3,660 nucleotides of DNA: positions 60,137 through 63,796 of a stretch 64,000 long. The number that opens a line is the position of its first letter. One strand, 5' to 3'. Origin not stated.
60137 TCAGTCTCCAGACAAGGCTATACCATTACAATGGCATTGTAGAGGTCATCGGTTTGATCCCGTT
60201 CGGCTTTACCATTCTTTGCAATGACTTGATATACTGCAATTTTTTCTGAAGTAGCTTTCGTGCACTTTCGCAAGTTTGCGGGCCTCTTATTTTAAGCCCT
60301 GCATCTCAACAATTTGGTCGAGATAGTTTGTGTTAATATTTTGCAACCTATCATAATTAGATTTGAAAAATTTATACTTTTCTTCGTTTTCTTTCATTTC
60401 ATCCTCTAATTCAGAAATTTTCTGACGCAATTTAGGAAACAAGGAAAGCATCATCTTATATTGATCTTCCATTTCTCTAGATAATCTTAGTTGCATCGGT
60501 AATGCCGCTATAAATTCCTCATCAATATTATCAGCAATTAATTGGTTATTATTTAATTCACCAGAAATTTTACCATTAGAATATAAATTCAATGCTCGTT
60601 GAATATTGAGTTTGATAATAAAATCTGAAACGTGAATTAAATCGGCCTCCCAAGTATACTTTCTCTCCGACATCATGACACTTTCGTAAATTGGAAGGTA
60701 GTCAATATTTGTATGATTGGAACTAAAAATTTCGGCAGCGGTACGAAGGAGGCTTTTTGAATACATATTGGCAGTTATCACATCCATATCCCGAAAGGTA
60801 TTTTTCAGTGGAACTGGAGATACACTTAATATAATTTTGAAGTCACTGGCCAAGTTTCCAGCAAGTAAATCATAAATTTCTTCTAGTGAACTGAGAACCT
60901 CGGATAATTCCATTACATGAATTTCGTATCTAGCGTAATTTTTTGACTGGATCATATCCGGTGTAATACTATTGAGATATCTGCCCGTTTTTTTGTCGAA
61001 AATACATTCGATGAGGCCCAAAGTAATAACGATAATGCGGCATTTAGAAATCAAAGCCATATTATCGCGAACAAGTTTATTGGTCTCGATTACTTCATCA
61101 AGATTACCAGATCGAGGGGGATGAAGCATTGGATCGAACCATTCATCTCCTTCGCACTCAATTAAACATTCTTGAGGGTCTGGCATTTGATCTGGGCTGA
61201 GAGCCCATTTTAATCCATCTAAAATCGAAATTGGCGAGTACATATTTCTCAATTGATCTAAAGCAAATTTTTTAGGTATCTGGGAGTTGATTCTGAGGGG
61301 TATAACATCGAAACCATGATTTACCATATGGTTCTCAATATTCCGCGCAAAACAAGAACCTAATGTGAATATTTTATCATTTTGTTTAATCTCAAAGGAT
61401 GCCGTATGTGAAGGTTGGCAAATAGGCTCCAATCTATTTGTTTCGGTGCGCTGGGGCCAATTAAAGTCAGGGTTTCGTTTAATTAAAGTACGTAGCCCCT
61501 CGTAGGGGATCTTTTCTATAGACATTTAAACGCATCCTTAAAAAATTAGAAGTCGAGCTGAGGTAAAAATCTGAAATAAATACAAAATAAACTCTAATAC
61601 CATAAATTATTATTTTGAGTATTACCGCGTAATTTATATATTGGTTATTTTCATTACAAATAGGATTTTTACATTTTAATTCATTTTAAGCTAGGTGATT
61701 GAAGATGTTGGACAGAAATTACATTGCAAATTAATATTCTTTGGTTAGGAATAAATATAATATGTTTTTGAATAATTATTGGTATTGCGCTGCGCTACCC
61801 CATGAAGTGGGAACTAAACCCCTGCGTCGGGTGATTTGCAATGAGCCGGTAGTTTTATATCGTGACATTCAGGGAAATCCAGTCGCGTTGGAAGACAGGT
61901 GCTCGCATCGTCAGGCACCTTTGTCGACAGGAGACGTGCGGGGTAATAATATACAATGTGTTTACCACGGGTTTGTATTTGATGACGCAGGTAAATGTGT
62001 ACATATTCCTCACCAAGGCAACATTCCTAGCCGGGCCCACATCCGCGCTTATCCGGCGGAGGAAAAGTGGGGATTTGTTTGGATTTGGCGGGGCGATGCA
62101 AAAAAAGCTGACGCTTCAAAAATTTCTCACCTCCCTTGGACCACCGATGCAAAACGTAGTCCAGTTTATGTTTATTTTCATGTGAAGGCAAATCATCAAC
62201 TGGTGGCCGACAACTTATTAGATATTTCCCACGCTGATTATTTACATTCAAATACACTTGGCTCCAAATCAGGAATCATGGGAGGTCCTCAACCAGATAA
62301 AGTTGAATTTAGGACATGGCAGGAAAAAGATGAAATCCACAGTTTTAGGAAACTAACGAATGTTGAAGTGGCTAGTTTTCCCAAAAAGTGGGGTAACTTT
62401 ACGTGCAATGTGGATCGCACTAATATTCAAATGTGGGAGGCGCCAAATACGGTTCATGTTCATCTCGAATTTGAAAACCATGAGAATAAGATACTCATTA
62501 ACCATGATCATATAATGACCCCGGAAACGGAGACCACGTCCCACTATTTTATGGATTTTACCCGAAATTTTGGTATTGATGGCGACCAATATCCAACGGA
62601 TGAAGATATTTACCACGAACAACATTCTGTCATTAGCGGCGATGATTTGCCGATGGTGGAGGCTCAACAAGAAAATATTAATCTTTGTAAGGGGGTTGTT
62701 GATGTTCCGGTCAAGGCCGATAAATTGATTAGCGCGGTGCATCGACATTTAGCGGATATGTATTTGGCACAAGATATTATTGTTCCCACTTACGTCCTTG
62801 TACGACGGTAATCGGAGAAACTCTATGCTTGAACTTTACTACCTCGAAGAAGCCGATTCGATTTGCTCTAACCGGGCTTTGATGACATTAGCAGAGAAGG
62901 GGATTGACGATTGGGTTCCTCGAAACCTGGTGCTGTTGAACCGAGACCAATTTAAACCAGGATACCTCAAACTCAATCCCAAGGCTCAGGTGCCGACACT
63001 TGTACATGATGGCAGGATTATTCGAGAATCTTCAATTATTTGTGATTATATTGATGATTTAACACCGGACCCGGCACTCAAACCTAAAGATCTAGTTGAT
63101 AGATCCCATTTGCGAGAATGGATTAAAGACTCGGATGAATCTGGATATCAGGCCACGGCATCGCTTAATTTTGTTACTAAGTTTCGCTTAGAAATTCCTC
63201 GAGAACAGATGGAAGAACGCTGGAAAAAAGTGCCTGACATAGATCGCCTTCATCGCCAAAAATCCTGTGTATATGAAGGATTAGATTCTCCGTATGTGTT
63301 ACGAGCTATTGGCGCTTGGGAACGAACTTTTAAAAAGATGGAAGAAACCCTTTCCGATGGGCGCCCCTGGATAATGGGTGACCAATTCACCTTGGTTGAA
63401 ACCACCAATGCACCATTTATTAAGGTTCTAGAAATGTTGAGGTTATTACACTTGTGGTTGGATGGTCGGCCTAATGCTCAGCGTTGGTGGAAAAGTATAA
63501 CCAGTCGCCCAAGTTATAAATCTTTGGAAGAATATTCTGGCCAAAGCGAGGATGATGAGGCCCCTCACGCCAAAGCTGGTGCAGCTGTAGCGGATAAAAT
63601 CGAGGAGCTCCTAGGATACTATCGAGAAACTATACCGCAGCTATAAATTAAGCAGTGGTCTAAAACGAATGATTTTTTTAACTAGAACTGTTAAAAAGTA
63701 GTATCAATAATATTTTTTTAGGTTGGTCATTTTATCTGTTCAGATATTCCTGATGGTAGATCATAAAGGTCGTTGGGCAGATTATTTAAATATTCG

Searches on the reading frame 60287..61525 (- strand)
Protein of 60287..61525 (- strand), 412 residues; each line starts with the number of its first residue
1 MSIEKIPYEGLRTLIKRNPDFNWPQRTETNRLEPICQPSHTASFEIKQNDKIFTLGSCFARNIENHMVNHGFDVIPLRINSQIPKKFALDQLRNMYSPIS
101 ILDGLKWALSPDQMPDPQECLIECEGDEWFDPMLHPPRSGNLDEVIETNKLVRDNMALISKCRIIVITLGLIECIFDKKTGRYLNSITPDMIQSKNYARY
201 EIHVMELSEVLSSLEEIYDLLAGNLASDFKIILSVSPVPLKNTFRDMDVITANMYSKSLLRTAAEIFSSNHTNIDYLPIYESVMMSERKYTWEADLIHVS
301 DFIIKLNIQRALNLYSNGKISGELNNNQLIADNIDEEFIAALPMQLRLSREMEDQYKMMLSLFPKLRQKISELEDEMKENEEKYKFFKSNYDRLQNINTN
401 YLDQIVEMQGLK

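Call 31: search_protein_families(library=pfam, proteins=[window:60287-61525:-])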
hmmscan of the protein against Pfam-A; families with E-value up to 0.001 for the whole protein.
window:60287-61525:- (412 aa): 1 family
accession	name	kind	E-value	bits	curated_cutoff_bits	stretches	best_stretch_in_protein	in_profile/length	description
PF08885.17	GSCFA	-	1.6e-38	133.3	25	1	51-306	1-232/237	GSCFA family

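Call 51: search_protein_families(library=ncbifam, proteins=[window:60287-61525:-], max_evalue=0.0001)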
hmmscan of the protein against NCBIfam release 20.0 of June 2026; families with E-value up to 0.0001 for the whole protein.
window:60287-61525:- (412 aa): 0 families

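Call 89: find_encoding_contigs(protein=window:60287-61525:-, flank=8000, max_places=8)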
Protein window:60287-61525:- (412 aa): 8 contigs read that carry it; 8 places shown.
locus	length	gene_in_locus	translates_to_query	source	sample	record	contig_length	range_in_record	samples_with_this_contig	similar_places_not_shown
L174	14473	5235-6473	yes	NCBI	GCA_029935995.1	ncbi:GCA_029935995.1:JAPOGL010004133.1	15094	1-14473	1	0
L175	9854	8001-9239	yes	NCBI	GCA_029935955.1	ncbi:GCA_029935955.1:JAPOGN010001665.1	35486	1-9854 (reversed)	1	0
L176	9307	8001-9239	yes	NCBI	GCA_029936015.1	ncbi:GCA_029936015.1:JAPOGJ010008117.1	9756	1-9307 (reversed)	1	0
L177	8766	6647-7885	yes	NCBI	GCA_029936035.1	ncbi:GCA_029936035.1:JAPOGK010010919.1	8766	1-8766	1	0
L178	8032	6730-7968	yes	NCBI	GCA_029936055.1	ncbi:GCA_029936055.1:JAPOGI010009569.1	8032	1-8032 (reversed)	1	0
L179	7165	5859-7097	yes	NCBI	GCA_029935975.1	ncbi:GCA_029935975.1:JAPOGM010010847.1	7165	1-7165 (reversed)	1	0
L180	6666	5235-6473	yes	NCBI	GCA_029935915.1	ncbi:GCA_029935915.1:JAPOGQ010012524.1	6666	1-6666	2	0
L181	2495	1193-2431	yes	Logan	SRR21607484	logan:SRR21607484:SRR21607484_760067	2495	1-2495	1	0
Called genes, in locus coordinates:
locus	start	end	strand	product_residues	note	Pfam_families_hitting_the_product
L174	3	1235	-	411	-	?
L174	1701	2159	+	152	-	PF01706:FliG_C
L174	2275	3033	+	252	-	PF00857:Isochorismatase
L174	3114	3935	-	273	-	PF02798:GST_N, PF13417:GST_N_3, PF13409:GST_N_2, PF00043:GST_C, PF13410:GST_C_2 (weak)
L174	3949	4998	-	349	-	PF00355:Rieske, PF19112:VanA_C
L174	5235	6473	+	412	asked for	PF08885:GSCFA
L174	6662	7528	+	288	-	PF00135:COesterase, PF20434:BD-FAE, PF07859:Abhydrolase_3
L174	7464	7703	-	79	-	-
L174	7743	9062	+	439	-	PF00355:Rieske, PF00848:Ring_hydroxyl_A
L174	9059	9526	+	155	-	PF00866:Ring_hydroxyl_B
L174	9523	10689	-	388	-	PF13378:MR_MLE_C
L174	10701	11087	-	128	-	PF00903:Glyoxalase, PF13669:Glyoxalase_4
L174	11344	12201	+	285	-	PF00941:FAD_binding_5, PF03450:CO_deh_flav_C (weak)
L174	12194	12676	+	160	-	PF00111:Fer2 (weak), PF13085:Fer2_3 (weak), PF01799:Fer2_2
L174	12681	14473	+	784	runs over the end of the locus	PF01315:Ald_Xan_dh_C, PF02738:MoCoBD_1, PF20256:MoCoBD_2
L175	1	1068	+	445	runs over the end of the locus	PF06808:DctM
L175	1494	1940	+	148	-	PF00903:Glyoxalase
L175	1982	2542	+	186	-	PF00578:AhpC-TSA (weak), PF00255:GSHPx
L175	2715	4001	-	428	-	-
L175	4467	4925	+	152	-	PF01706:FliG_C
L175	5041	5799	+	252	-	PF00857:Isochorismatase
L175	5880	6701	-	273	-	PF02798:GST_N, PF13417:GST_N_3, PF13409:GST_N_2, PF00043:GST_C, PF13410:GST_C_2 (weak)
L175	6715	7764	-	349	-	PF00355:Rieske, PF19112:VanA_C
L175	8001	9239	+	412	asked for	PF08885:GSCFA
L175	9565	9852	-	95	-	?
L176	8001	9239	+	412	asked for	PF08885:GSCFA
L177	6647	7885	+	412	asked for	PF08885:GSCFA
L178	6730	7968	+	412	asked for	PF08885:GSCFA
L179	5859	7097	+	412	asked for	PF08885:GSCFA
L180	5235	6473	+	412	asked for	PF08885:GSCFA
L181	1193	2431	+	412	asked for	PF08885:GSCFA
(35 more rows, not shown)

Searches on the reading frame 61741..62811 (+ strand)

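Call 51: search_protein_families(library=ncbifam, proteins=[window:61741-62811:+], max_evalue=0.0001)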
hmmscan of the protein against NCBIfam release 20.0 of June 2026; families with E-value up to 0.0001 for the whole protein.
window:61741-62811:+ (356 aa): 4 families
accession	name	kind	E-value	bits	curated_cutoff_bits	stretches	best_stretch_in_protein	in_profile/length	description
NF052579.1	BetMthstMoxSdmAMthl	equivalog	8.3e-34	117.1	600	1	11-171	15-180/351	4beta-methylsterol monooxygenase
NF041684.1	ant_diox_AndAc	equivalog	3.1e-06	26.1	750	1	9-92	42-128/418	anthranilate 1,2-dioxygenase large subunit AndAc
NF007422.0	PRK09965.1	equivalog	3.7e-06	26.9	113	1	30-91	19-80/106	bifunctional 3-phenylpropionate/cinnamic acid dioxygenase ferredoxin subunit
NF041683.1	ant_diox_AndAb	equivalog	6e-06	26.4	150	1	25-85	14-74/100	anthranilate 1,2-dioxygenase ferredoxin subunit AndAb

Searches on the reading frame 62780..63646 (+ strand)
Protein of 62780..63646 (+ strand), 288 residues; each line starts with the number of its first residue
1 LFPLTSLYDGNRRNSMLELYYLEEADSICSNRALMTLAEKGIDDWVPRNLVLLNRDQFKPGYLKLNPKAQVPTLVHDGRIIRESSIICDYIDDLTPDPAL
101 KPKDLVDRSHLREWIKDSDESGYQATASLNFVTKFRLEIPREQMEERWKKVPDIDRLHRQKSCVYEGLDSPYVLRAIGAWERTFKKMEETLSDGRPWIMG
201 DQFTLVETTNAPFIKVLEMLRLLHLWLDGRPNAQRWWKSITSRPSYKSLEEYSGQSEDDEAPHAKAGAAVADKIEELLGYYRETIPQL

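Call 51: search_protein_families(library=ncbifam, proteins=[window:62780-63646:+], max_evalue=0.0001)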
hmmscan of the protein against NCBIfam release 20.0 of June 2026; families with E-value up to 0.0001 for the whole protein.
window:62780-63646:+ (288 aa): 6 families
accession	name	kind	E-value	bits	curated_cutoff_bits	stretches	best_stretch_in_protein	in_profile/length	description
NF007831.0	PRK10542.1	equivalog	2e-13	50.4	198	1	27-116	8-99/201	glutathione transferase GstA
TIGR01262.1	maiA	equivalog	2.3e-12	47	171.05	1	27-113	8-95/211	maleylacetoacetate isomerase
NF050814.1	FtsZBindFzlA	equivalog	3.7e-12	46.5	300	1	33-249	19-209/228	FtsZ-binding protein FzlA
NF007016.1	PRK09481.1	equivalog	4.4e-11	42.6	314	1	15-146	9-134/209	stringent starvation protein SspA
NF011693.0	PRK15113.1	equivalog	2.1e-08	34.1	150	1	17-113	6-104/214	glutathione transferase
NF007682.0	PRK10357.1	equivalog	2.4e-08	33.8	181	1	63-113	41-92/202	glutathione S-transferase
